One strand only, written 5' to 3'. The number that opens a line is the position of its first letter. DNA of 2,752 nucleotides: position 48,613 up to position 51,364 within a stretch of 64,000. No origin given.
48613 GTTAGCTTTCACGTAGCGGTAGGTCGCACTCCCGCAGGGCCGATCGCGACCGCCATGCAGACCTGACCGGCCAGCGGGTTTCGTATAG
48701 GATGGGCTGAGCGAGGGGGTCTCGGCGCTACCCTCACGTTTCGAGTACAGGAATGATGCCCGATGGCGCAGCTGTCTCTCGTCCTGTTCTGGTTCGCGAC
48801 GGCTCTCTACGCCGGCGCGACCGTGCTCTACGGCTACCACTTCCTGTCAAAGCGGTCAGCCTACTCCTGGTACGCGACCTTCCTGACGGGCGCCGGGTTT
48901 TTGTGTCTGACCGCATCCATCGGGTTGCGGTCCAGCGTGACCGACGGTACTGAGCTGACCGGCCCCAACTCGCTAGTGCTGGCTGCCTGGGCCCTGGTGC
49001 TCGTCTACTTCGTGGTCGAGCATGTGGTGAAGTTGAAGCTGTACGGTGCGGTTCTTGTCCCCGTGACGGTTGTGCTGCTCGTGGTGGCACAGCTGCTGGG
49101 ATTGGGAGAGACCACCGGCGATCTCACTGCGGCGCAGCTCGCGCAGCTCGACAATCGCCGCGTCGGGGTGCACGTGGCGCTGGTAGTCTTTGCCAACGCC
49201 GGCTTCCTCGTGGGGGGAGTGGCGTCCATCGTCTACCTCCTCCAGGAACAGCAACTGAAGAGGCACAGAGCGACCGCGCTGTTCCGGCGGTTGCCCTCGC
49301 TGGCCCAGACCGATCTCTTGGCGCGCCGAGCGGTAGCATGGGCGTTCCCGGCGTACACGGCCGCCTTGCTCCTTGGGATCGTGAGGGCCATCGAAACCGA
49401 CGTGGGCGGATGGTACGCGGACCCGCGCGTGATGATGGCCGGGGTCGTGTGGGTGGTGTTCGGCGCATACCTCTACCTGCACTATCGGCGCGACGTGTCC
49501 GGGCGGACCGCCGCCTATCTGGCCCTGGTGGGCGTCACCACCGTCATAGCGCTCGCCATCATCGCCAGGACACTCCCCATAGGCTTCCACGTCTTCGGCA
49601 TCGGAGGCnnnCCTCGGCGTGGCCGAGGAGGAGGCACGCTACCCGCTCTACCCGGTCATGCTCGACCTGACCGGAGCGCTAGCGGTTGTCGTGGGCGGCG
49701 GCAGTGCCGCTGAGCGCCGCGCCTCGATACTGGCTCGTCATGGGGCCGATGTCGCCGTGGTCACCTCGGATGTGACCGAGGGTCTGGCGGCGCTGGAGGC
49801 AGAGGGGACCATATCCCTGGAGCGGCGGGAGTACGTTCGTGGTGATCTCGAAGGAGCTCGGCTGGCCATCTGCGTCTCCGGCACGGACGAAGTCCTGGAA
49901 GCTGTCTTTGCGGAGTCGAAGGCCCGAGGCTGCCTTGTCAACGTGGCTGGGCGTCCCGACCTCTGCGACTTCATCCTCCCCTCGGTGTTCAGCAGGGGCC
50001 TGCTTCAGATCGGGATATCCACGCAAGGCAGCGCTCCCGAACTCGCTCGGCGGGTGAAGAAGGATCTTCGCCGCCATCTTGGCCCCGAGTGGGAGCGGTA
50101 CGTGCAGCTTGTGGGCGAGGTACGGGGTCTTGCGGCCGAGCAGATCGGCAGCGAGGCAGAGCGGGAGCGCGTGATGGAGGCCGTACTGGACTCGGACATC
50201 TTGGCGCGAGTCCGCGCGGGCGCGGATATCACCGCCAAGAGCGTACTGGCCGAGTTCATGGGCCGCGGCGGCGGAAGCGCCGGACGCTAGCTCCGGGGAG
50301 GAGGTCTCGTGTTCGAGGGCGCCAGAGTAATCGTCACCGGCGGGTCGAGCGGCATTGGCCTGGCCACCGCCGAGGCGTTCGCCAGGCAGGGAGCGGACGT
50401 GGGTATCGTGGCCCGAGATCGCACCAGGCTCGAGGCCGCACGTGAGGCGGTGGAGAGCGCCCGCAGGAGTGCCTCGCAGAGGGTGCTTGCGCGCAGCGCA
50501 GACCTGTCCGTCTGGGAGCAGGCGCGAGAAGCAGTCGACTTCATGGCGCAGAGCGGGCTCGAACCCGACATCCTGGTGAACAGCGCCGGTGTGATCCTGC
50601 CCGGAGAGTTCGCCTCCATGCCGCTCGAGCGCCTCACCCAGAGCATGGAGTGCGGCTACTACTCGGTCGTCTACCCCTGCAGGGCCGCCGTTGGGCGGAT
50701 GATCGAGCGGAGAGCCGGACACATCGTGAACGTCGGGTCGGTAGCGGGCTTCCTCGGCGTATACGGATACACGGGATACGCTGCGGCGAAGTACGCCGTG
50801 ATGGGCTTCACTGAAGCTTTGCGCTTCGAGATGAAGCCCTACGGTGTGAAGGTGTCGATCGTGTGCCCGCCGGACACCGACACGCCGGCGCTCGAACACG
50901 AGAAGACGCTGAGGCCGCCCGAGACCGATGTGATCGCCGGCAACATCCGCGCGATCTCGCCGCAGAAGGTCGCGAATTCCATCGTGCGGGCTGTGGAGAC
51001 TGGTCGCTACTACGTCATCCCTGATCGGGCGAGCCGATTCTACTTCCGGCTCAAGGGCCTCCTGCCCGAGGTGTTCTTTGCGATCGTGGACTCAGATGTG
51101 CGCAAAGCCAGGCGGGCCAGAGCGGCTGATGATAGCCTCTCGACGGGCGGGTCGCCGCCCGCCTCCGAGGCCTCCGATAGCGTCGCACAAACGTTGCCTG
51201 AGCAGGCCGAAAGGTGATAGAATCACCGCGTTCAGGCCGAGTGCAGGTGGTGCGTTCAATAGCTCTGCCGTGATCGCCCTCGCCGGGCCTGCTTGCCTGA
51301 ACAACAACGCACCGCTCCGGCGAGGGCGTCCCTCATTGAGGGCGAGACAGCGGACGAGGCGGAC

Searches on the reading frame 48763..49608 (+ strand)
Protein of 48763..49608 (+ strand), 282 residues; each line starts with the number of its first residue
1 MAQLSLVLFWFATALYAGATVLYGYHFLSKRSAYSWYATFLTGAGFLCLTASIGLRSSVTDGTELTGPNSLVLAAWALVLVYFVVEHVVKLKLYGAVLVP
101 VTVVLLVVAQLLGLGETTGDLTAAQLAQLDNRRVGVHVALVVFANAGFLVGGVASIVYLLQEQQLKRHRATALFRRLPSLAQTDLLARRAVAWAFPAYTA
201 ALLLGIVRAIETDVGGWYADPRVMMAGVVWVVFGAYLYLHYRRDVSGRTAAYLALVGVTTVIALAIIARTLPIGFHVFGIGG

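Call 3: search_protein_families(library=pfam, proteins=[window:48763-49608:+], max_evalue=1)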
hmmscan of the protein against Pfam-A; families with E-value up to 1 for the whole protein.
window:48763-49608:+ (282 aa): 1 family
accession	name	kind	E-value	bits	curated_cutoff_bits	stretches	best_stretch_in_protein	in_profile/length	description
PF01578.25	Cytochrom_C_asm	-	8e-24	84.9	29.9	1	69-263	6-199/212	Cytochrome C assembly protein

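Call 44: search_protein_families(library=ncbifam, proteins=[window:48763-49608:+], max_evalue=0.1)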
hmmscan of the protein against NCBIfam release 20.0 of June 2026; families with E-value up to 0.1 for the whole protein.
window:48763-49608:+ (282 aa): 1 family
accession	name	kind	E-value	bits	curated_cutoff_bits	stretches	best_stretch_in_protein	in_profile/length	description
TIGR03144.1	cytochr_II_ccsB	equivalog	3e-25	89.4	187.6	1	45-279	5-252/252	c-type cytochrome biogenesis protein CcsB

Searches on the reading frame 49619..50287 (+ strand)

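Call 30: search_protein_families(library=pfam, proteins=[window:49619-50287:+], max_evalue=0.001)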
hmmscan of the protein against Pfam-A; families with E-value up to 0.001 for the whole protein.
window:49619-50287:+ (223 aa): 2 families
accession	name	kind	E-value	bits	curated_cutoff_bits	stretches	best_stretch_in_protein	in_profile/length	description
PF13241.12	NAD_binding_7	-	4.7e-25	88.6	22.1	1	13-122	1-104/104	Putative NAD(P)-binding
PF14824.11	Sirohm_synth_M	-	5.1e-07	29.5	25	1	126-153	1-28/28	Sirohaem biosynthesis protein central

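Call 75: search_protein_families(library=ncbifam, proteins=[window:49619-50287:+], max_evalue=0.00001)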
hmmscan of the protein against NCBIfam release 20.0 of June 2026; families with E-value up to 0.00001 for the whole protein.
window:49619-50287:+ (223 aa): 5 families
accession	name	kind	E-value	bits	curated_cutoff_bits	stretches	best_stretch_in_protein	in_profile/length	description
NF007922.1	PRK10637.1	equivalog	5e-39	134.5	400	1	11-208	2-201/450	siroheme synthase CysG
TIGR01470.1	cysG_Nterm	subfamily_domain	3.1e-38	131.5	62.3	1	11-213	1-203/205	siroheme synthase, N-terminal domain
NF005222.0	PRK06718.1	equivalog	6.4e-35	120.6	204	1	11-195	3-186/203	NAD(P)-binding protein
NF005223.0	PRK06719.1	equivalog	3e-14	53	223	1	8-154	2-144/157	precorrin-2 dehydrogenase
NF004045.0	PRK05562.1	equivalog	8.8e-09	35.1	181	1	23-193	29-194/225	NAD(P)-dependent oxidoreductase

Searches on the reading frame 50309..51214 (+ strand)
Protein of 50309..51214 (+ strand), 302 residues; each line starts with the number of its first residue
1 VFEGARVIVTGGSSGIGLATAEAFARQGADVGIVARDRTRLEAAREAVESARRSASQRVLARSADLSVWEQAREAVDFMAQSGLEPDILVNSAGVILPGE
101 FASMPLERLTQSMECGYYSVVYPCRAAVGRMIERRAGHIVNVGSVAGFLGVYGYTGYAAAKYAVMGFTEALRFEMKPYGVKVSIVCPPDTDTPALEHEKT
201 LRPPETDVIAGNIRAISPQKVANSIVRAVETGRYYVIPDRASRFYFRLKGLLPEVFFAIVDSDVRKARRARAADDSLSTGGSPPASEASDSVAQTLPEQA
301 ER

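Call 30: search_protein_families(library=pfam, proteins=[window:50309-51214:+], max_evalue=0.001)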
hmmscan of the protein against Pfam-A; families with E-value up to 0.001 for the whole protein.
window:50309-51214:+ (302 aa): 3 families
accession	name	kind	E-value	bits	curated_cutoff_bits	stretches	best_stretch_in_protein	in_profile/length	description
PF00106.31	adh_short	-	4e-46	157.4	26.6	1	7-197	3-189/195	short chain dehydrogenase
PF13561.12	adh_short_C2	-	1.1e-30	107.4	27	1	14-202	6-188/236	Enoyl-(Acyl carrier protein) reductase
PF08659.16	KR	-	2.7e-10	40.9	22.6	1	6-171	2-163/180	KR domain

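Call 75: search_protein_families(library=ncbifam, proteins=[window:50309-51214:+], max_evalue=0.00001)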
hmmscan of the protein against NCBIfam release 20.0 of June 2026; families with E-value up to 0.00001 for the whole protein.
window:50309-51214:+ (302 aa): 206 families (the best 25 are shown)
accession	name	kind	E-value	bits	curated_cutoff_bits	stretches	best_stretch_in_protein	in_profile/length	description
NF005878.0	PRK07825.1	subfamily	5.1e-48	163.8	287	1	3-275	8-263/278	short chain dehydrogenase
NF004825.0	PRK06181.1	equivalog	1.1e-46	159.3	215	1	2-267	4-266/268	SDR family oxidoreductase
NF005495.0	PRK07109.1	subfamily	6.8e-45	153.8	264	1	5-256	9-255/334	SDR family oxidoreductase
NF005881.0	PRK07832.1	equivalog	3.2e-40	138.1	296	1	2-255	7-264/287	SDR family oxidoreductase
NF006123.0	PRK08267.1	equivalog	6.5e-40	137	261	1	6-260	4-252/261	SDR family oxidoreductase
NF004514.1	PRK05855.1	equivalog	2.6e-39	135.2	455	1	2-253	311-567/578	SDR family oxidoreductase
NF004196.0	PRK05650.1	equivalog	1.2e-36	126.2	297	1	5-271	3-267/272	SDR family oxidoreductase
NF052558.1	MBtsdlDhBudC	equivalog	1.9e-36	125.9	270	1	2-197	1-189/250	meso-2,3-butanediol dehydrogenase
NF005672.0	PRK07454.1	equivalog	4.8e-36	124.1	234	1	6-236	8-228/241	SDR family oxidoreductase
NF009466.0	PRK12826.1-2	subfamily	7.6e-36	123.8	222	1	5-225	4-222/248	3-oxoacyl-ACP reductase FabG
NF005806.0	PRK07666.1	equivalog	4e-35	121.2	286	1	3-192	6-191/239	3-ketoacyl-ACP reductase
NF006565.0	PRK09072.1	equivalog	4.7e-34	118.1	238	1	3-268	4-253/265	SDR family oxidoreductase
NF005594.0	PRK07326.1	equivalog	6.1e-34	117.6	271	1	3-198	5-194/237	SDR family oxidoreductase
NF040690.1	mycolate_SDR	equivalog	6.9e-34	117.4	380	1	5-258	9-254/265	mycolate reductase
NF005437.0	PRK07024.1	equivalog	2.2e-33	115.8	266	1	5-269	5-256/259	SDR family oxidoreductase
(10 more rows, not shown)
